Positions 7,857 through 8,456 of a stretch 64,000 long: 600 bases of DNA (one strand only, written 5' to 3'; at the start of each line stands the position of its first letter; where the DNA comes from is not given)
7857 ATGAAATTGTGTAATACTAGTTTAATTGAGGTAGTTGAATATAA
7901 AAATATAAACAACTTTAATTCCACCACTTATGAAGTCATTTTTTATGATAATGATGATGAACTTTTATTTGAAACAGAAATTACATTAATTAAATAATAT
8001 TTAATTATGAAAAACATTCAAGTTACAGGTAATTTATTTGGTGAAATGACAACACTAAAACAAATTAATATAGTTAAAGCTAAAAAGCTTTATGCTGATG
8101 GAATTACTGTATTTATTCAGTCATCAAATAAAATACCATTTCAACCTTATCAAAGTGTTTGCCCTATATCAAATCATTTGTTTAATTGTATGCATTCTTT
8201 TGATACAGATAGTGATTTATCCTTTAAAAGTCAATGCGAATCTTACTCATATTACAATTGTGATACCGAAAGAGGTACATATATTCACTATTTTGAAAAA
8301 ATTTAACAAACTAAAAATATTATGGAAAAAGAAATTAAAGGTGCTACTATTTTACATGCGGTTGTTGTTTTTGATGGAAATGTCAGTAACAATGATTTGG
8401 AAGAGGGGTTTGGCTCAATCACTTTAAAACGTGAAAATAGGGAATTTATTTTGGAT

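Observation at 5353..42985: Seven copies of a palindromic element TACTC-N4-GAGTA placed 11-30 nt upstream of start codons that lack the main promoter cassette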

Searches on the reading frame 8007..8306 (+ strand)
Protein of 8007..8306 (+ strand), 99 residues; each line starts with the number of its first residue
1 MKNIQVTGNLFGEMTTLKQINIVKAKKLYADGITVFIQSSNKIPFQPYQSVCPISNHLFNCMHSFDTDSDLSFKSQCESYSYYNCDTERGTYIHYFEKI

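Call 64: search_protein_families(library=phrogs, proteins=[window:8007-8306:+], max_evalue=0.01)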
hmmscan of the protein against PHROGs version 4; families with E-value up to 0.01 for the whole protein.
window:8007-8306:+ (99 aa): 0 families

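Call 83: search_protein_families(library=pfam, proteins=[window:8007-8306:+], max_evalue=0.05)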
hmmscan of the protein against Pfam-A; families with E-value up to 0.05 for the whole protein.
window:8007-8306:+ (99 aa): 0 families
